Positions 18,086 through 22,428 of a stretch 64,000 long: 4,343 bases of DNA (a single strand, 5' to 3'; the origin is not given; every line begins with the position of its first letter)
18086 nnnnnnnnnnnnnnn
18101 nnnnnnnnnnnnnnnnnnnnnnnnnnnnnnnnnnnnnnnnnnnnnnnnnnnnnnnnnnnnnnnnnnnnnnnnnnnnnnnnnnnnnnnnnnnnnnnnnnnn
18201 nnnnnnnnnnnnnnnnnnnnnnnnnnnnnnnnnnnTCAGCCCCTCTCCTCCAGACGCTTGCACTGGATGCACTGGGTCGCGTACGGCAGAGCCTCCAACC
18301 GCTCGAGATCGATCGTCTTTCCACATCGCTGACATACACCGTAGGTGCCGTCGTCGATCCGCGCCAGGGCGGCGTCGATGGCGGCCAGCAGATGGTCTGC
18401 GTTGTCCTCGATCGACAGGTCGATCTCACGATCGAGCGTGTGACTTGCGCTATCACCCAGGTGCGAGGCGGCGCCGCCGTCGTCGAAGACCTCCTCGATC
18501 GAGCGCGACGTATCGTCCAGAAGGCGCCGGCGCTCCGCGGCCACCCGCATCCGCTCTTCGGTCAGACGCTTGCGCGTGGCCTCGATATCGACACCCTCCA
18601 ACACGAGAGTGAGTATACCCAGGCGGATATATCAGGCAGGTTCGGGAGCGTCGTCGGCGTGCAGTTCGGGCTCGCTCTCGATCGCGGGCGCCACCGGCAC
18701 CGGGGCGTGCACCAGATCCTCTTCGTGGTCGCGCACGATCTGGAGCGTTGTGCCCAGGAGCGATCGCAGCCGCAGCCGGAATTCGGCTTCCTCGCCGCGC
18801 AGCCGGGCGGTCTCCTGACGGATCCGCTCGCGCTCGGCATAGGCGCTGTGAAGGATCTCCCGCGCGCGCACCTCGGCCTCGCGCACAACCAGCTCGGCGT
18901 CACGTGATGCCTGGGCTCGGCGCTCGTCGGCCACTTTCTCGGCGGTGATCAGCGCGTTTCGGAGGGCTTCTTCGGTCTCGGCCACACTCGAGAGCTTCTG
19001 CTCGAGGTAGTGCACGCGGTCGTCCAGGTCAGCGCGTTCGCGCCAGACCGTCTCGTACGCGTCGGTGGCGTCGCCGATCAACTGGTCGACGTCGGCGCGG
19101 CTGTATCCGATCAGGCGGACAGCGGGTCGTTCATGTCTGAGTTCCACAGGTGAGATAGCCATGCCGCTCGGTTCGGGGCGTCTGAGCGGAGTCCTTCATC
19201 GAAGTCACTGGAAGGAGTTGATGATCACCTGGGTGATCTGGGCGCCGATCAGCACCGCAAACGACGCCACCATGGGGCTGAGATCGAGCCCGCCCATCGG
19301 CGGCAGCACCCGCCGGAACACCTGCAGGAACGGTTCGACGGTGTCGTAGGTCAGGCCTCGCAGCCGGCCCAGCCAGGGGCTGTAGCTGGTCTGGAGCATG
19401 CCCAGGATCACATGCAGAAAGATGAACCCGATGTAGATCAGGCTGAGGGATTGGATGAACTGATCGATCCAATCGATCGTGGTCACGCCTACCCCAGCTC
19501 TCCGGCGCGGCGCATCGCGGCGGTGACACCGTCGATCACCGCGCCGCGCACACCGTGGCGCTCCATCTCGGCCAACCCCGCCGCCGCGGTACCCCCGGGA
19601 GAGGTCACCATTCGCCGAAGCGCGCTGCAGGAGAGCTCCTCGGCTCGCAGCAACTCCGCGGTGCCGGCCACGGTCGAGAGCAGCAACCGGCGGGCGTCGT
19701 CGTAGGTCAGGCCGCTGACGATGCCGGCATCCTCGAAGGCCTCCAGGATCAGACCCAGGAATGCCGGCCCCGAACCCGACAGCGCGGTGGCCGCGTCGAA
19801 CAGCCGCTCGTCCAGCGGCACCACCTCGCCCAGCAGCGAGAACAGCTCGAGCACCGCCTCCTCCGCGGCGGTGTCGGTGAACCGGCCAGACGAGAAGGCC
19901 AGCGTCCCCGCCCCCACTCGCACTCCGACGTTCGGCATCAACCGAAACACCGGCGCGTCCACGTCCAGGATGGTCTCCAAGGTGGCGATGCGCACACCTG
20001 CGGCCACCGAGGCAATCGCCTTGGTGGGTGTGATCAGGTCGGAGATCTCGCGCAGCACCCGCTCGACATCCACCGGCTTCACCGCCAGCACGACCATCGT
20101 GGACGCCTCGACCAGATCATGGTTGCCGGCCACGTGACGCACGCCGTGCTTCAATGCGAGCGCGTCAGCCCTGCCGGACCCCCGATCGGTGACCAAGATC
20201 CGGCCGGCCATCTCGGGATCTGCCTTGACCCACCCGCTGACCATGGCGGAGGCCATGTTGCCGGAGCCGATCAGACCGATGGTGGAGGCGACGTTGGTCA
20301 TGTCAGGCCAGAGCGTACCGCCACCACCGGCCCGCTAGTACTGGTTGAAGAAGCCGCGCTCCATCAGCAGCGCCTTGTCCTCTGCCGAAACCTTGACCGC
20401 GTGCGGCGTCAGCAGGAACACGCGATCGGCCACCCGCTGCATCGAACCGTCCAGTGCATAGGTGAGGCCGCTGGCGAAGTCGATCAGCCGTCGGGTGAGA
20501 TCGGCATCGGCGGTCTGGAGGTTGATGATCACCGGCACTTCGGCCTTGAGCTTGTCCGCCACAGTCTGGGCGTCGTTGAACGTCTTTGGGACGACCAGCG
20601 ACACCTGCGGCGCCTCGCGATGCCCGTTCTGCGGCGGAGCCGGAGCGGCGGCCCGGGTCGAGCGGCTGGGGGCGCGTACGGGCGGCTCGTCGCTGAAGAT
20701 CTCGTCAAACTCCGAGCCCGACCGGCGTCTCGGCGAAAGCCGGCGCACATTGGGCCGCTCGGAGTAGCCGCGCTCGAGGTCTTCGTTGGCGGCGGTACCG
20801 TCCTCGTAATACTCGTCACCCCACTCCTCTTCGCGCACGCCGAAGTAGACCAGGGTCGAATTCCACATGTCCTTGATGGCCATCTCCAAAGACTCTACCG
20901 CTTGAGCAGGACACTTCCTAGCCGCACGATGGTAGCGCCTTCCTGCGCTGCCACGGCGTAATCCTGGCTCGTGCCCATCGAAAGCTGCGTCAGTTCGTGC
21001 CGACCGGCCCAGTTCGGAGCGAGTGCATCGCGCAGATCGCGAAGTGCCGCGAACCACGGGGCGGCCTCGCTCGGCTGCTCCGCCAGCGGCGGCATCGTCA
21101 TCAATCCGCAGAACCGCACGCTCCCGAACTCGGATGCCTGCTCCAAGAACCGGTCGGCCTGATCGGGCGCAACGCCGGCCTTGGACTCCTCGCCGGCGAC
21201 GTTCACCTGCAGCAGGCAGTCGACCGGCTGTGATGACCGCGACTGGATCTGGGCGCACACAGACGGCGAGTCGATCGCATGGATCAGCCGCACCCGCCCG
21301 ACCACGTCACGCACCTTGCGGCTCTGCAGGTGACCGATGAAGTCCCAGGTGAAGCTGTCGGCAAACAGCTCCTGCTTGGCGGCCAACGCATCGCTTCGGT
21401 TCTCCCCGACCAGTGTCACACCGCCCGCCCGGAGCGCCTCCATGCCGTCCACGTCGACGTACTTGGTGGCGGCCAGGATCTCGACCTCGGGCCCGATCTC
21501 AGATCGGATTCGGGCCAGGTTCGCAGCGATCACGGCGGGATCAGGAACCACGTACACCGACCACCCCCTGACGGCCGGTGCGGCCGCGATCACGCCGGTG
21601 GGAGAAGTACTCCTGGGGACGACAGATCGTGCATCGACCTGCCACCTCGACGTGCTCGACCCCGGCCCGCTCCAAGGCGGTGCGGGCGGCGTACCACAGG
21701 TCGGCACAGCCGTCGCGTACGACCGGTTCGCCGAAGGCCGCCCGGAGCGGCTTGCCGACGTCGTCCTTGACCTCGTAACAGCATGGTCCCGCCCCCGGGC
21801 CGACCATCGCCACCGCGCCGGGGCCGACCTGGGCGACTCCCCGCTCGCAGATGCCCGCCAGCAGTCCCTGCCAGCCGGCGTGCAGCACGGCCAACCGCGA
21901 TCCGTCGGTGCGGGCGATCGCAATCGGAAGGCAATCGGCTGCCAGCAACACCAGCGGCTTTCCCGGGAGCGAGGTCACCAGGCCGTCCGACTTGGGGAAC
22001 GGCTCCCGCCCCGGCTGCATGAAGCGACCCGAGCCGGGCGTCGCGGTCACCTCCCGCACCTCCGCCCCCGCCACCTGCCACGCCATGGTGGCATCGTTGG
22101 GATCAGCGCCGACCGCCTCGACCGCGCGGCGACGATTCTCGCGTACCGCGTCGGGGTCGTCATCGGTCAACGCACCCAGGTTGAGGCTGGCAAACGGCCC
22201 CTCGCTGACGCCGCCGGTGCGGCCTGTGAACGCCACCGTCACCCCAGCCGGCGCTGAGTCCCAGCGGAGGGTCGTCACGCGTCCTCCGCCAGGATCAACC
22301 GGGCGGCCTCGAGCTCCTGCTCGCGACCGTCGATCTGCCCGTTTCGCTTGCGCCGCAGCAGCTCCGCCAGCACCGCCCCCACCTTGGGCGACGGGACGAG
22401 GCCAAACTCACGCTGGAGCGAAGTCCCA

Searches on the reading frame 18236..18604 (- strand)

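Call 61: search_protein_families(library=pfam, proteins=[window:18236-18604:-], max_evalue=0.0001)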
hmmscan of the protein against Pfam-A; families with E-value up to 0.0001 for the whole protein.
window:18236-18604:- (122 aa): 1 family
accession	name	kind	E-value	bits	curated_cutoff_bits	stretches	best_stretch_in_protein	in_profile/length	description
PF01258.23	zf-dskA_traR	-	6.6e-12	45.7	24.9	1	86-121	1-36/36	Prokaryotic dksA/traR C4-type zinc finger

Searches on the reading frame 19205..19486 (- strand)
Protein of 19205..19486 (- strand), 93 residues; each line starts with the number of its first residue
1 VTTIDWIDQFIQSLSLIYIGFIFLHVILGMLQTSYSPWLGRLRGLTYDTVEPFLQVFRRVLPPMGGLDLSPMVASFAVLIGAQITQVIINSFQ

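Call 61: search_protein_families(library=pfam, proteins=[window:19205-19486:-], max_evalue=0.0001)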
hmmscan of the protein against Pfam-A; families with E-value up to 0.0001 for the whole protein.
window:19205-19486:- (93 aa): 1 family
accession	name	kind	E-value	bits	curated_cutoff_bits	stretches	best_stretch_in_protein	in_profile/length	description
PF02325.22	YGGT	-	1.8e-12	48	27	1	16-80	5-65/70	YGGT family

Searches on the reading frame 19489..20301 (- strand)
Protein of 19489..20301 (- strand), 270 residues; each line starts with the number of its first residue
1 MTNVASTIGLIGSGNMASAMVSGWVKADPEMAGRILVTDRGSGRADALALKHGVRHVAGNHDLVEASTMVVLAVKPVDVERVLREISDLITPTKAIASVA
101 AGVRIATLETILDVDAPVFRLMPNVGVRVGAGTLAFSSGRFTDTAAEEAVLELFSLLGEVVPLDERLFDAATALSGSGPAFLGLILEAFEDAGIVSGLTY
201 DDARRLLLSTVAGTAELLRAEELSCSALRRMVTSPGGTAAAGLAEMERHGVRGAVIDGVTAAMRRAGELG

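Call 49: search_protein_families(library=pfam, proteins=[window:19489-20301:-], max_evalue=0.0001)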
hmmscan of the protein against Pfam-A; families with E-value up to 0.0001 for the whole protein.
window:19489-20301:- (270 aa): 2 families
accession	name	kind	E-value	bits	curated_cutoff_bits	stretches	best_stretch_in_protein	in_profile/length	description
PF14748.11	P5CR_dimer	-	5e-33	113.9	25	1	165-269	1-105/105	Pyrroline-5-carboxylate reductase dimerisation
PF03807.23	F420_oxidored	-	8.7e-16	58.7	21.6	1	7-102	1-94/94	NADP oxidoreductase coenzyme F420-dependent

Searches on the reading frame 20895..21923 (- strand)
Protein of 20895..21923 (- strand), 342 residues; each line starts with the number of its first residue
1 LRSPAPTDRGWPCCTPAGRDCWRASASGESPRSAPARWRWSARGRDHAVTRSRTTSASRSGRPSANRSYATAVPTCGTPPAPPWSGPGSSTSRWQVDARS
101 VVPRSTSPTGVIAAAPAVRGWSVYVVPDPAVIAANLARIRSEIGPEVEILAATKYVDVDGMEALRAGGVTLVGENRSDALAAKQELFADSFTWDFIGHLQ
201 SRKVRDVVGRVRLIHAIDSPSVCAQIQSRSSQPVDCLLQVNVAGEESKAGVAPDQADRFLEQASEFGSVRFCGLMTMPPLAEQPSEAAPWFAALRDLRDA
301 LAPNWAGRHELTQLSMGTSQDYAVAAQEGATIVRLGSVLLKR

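Call 49: search_protein_families(library=pfam, proteins=[window:20895-21923:-], max_evalue=0.0001)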
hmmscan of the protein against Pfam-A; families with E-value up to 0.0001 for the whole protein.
window:20895-21923:- (342 aa): 1 family
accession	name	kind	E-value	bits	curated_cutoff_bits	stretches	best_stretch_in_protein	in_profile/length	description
PF01168.26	Ala_racemase_N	-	2.6e-14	53.9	24.1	1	130-339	4-215/220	Alanine racemase, N-terminal domain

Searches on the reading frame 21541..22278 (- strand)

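Call 49: search_protein_families(library=pfam, proteins=[window:21541-22278:-], max_evalue=0.0001)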
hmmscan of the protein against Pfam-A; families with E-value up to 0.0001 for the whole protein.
window:21541-22278:- (245 aa): 1 family
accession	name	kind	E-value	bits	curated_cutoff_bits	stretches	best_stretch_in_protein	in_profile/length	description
PF02578.20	Cu-oxidase_4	-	1.7e-60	204.8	22.9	1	18-238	1-234/238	Multi-copper polyphenol oxidoreductase laccase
